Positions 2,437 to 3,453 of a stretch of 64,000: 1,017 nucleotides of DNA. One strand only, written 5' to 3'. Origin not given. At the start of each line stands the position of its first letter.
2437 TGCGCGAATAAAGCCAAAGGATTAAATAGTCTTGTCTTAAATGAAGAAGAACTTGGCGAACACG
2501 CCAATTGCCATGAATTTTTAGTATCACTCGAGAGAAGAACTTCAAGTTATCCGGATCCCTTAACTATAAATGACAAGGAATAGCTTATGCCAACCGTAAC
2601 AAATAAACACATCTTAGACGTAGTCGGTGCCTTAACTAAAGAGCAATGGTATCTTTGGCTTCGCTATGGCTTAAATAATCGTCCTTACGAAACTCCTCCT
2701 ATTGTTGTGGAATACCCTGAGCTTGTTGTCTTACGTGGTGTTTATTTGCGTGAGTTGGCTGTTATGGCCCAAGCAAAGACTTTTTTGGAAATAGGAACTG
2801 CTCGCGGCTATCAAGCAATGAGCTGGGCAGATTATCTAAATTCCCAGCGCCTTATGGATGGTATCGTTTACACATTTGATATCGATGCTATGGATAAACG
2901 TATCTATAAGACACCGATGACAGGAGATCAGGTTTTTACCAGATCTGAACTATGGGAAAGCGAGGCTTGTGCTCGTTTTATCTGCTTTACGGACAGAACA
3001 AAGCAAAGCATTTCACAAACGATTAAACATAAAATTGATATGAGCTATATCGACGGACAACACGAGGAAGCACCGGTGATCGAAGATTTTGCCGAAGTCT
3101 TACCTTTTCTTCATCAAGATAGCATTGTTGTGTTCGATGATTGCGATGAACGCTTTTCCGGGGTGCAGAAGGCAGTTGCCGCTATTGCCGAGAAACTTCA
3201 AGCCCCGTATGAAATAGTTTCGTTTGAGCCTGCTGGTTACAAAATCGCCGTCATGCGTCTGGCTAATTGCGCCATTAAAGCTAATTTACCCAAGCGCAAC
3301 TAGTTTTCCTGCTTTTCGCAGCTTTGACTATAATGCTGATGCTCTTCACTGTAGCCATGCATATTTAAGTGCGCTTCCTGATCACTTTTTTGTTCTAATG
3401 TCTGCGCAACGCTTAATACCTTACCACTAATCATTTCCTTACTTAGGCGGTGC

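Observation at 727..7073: Decayed glycan locus inactivated mainly by in-frame nonsense codons (TAG, TAA and TGA) rather than indels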

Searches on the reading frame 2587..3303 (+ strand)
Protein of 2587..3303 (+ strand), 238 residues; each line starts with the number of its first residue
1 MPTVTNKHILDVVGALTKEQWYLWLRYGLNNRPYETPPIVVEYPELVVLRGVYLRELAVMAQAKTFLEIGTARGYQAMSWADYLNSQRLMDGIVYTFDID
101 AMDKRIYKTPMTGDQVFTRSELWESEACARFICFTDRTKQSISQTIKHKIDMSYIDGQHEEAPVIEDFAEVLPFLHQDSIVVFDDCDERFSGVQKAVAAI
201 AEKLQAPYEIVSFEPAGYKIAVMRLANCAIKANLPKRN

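Call 9: find_encoding_contigs(protein=window:2587-3303:+, flank=10000, max_places=10)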
Protein window:2587-3303:+ (238 aa): no gene with exactly this product is on record in the collection.

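Call 10: search_protein_families(library=pfam, proteins=[window:2587-3303:+])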
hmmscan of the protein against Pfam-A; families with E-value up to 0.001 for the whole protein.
window:2587-3303:+ (238 aa): 2 families
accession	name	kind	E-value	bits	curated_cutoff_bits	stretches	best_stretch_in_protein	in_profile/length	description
PF13578.12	Methyltransf_24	-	6.6e-15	56.3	26.3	1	67-186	1-105/105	Methyltransferase domain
PF01596.23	Methyltransf_3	-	0.0007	19.4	22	1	51-185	33-154/204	O-methyltransferase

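Call 30: list_cluster_members(proteins=[P0121, window:2587-3303:+, window:7529-8527:+, window:49676-51946:+, window:49361-49675:+, window:15637-17214:+])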
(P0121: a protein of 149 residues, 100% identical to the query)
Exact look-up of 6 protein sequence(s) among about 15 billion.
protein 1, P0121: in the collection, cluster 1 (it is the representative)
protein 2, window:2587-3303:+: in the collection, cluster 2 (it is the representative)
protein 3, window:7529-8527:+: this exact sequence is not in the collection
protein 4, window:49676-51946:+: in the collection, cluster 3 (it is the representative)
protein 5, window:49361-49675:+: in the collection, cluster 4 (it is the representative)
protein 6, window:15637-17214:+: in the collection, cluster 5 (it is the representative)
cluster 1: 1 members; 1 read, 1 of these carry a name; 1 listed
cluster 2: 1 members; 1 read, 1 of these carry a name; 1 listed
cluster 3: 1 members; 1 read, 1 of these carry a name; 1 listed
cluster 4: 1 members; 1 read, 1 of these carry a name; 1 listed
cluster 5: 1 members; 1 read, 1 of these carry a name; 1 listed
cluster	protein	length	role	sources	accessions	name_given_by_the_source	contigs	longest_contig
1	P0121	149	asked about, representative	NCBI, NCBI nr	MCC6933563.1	MAG: hypothetical protein IT292_09950 [Deltaproteobacteria bacterium] | hypothetical protein [Deltaproteobacteria bacterium]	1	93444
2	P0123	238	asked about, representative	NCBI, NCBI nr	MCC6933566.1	MAG: class I SAM-dependent methyltransferase [Deltaproteobacteria bacterium] | class I SAM-dependent methyltransferase [Deltaproteobacteria bacterium]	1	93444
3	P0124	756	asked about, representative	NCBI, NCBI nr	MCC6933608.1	MAG: ATP-dependent Clp protease ATP-binding subunit ClpA [Deltaproteobacteria bacterium] | ATP-dependent Clp protease ATP-binding subunit ClpA [Deltaproteobacteria bacterium]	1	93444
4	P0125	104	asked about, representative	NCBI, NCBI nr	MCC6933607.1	MAG: ATP-dependent Clp protease adapter ClpS [Deltaproteobacteria bacterium] | ATP-dependent Clp protease adapter ClpS [Deltaproteobacteria bacterium]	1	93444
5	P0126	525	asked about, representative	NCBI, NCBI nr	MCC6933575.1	MAG: hypothetical protein IT292_10015 [Deltaproteobacteria bacterium] | hypothetical protein [Deltaproteobacteria bacterium]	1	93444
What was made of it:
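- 2587..3303 (+): Intact class I SAM-dependent methyltransferase (MCC6933566) embedded in the decayed stretch. Call 10 (PF13578, E 6.6e-15) and call 30.
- Tried and rejected: The cluster look-up did identify the source MAG (call 30).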
